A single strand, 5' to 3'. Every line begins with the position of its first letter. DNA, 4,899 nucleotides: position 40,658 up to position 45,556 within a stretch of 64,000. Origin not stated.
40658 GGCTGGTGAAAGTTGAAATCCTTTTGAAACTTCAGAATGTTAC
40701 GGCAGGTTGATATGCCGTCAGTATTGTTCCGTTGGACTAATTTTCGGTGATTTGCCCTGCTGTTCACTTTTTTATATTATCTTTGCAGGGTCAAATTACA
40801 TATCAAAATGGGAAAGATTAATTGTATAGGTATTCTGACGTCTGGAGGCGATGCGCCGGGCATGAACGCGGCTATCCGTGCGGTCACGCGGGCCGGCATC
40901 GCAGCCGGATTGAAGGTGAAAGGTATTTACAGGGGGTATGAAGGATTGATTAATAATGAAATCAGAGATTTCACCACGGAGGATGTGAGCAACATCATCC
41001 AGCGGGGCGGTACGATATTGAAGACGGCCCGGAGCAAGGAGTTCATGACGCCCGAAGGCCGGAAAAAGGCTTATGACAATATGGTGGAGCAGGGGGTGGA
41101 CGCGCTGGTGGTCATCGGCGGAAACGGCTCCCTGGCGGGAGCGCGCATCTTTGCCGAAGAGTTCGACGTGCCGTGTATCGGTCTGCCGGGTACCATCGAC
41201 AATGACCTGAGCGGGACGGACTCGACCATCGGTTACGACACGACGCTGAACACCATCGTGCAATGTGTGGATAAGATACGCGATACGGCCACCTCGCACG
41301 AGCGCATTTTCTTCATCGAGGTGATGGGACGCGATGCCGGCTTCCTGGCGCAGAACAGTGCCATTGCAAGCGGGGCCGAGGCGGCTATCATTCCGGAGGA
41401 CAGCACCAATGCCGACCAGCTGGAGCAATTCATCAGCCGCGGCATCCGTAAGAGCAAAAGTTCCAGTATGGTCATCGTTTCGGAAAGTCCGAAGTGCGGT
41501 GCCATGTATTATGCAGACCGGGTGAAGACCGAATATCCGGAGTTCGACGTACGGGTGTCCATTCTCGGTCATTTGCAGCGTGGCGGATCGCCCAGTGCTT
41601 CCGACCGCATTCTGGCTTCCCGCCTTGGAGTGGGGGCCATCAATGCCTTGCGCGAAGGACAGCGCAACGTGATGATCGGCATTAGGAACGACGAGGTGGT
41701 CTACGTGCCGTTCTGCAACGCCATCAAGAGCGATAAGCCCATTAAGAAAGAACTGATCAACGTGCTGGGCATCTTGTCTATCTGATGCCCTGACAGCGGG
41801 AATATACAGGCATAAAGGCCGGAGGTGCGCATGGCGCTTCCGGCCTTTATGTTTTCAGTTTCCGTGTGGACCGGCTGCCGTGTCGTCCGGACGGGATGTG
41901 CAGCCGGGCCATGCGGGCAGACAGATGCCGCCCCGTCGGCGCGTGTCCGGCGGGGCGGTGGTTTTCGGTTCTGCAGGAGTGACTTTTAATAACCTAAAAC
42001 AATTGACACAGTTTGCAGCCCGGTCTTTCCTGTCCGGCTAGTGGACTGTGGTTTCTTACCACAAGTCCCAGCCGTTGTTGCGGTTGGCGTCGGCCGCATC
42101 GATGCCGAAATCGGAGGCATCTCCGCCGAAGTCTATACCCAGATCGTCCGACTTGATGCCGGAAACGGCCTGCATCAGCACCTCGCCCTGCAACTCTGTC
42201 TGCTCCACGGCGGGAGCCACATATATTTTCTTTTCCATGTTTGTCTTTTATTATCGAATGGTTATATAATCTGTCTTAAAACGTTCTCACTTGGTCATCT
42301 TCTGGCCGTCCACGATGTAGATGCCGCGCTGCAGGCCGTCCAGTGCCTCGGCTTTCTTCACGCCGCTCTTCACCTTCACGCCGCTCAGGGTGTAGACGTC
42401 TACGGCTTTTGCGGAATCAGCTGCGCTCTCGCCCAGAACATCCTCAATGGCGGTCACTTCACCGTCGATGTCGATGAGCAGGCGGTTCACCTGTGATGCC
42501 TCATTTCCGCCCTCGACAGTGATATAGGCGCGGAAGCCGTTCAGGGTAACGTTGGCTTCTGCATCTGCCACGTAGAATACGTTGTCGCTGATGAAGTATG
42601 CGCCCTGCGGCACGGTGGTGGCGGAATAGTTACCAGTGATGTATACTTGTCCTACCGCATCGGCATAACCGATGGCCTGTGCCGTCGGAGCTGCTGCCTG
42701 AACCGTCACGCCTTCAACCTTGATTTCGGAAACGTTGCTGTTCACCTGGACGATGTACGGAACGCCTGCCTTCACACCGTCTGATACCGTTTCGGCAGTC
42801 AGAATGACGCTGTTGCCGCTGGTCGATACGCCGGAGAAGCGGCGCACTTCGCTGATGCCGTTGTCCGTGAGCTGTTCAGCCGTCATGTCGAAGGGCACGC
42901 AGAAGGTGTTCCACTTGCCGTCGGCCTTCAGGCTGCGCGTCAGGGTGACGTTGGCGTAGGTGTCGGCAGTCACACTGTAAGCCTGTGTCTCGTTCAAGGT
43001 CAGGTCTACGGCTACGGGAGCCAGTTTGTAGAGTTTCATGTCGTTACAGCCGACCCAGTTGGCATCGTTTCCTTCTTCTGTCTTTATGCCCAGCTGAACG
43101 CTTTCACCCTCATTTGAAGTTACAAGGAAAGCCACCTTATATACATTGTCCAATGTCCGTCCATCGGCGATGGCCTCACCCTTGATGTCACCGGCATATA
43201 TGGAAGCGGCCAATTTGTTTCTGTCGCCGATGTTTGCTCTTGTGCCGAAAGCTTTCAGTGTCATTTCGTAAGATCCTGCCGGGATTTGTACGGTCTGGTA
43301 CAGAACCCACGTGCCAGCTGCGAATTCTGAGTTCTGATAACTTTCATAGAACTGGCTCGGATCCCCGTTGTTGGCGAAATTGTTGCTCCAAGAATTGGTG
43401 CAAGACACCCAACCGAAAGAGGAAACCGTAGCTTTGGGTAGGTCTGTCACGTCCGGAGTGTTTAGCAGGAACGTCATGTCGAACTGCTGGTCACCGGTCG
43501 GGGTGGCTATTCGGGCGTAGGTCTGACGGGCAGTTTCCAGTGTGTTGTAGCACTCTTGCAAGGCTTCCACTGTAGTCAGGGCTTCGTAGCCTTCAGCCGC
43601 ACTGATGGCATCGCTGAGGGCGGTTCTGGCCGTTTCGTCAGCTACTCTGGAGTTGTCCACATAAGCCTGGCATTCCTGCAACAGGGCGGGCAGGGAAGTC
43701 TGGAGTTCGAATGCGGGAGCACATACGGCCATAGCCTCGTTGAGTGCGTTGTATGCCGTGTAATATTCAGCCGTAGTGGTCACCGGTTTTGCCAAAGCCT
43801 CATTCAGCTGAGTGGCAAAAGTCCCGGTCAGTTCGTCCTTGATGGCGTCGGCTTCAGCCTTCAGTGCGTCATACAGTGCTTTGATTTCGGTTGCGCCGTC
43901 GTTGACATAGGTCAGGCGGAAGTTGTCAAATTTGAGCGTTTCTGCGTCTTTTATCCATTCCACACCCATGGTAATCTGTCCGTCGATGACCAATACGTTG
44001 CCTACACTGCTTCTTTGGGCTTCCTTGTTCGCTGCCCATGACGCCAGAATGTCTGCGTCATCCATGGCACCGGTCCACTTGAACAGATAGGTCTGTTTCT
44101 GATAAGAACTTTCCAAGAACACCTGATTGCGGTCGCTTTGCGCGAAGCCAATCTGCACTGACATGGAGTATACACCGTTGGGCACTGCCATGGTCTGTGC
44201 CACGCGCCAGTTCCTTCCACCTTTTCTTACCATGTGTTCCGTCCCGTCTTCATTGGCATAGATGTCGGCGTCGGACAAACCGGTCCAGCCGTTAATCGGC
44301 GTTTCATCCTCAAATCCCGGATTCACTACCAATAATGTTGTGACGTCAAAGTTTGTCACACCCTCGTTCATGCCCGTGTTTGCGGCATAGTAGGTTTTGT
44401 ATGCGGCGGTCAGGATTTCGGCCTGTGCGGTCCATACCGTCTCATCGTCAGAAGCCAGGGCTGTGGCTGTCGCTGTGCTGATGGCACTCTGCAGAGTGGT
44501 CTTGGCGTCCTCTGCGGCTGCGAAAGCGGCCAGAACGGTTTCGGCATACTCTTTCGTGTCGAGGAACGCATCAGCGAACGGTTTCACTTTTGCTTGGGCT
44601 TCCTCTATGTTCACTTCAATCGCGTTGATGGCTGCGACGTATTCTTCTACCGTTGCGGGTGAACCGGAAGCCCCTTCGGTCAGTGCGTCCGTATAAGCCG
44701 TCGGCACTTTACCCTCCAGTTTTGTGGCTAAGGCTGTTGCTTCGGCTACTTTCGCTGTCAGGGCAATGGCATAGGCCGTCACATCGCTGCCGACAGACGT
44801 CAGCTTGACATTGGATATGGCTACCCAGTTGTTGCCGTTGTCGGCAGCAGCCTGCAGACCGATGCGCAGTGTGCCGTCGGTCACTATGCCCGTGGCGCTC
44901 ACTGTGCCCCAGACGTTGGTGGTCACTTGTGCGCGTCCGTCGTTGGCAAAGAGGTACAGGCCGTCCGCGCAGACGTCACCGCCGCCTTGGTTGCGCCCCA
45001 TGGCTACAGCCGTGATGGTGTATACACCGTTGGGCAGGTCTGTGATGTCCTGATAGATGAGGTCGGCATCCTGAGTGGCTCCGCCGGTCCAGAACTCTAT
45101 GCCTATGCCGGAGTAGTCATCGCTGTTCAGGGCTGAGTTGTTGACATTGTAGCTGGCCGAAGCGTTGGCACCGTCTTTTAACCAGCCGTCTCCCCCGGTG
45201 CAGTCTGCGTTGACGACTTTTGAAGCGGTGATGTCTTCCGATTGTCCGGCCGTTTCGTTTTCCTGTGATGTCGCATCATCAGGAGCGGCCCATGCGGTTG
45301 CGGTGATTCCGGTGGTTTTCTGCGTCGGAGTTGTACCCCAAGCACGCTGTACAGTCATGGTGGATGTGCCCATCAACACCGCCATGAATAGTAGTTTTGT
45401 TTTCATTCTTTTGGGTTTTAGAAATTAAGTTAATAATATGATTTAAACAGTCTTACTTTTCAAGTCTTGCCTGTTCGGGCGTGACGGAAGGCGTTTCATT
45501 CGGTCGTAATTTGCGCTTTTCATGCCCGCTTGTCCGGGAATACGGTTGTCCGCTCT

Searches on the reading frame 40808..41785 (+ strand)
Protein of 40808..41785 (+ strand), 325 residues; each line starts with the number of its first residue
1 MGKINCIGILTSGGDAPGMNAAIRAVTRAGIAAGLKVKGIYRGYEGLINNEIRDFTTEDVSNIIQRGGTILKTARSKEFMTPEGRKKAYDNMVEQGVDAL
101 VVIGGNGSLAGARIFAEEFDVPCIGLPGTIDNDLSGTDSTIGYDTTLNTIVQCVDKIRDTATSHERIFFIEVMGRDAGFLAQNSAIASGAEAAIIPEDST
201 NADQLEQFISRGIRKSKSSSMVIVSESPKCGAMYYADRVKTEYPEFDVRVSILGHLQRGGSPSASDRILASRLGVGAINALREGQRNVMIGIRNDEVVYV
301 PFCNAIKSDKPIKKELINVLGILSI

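Call 10: search_protein_families(library=pfam, proteins=[window:40808-41785:+], max_evalue=0.01)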
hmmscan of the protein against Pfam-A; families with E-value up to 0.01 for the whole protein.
window:40808-41785:+ (325 aa): 1 family
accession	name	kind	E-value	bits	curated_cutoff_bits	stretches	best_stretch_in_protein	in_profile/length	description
PF00365.25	PFK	-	9.7e-106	353.6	30.9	1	7-281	2-277/277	Phosphofructokinase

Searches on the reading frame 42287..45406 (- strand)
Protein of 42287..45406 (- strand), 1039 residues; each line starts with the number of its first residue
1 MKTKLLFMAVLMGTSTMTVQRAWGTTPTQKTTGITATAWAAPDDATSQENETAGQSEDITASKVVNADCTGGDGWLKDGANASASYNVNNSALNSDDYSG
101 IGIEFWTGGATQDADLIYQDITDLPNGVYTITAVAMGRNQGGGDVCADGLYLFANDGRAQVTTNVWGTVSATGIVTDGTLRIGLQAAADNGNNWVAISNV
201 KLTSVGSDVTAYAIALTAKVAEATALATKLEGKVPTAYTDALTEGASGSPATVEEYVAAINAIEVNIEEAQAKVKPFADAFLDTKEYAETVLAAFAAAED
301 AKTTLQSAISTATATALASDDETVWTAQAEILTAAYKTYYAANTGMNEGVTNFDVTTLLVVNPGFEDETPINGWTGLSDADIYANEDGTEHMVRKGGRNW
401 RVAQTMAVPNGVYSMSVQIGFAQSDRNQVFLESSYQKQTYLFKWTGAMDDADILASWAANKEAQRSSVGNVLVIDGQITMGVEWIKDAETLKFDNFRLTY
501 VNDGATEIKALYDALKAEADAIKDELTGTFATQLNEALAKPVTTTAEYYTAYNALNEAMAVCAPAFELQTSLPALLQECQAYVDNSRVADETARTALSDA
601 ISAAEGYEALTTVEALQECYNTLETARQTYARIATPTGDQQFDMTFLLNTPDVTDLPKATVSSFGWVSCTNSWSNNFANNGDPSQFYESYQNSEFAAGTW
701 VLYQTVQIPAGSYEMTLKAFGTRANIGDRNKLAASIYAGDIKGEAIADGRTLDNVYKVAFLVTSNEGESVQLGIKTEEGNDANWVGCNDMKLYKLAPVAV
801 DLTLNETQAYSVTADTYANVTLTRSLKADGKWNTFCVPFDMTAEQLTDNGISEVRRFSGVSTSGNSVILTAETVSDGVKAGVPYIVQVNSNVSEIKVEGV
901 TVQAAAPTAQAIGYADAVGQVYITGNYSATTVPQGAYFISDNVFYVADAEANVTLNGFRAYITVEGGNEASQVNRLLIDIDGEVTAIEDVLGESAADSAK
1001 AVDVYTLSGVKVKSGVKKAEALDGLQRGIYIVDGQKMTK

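Call 10: search_protein_families(library=pfam, proteins=[window:42287-45406:-], max_evalue=0.01)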
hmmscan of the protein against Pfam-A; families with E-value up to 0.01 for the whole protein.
window:42287-45406:- (1039 aa): 1 family
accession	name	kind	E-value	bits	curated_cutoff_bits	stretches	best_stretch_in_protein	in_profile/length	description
PF16405.10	DUF5013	-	3e-08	34.4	28.5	0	702-752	65-110/149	Domain of unknown function (DUF5013)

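Call 38: find_encoding_contigs(protein=window:42287-45406:-, flank=3000, max_places=10)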
Protein window:42287-45406:- (1039 aa): no gene with exactly this product is on record in the collection.

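Call 44: search_protein_families(library=ncbifam, proteins=[window:42287-45406:-], max_evalue=0.01)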
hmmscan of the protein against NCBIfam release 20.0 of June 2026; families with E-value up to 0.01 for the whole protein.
window:42287-45406:- (1039 aa): 0 families

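Call 60: search_solved_structures(query=window:42287-45406:-, max_evalue=0.01)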
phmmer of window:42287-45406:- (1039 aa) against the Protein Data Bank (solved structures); distinct sequences matched with E-value up to 0.01: 0.
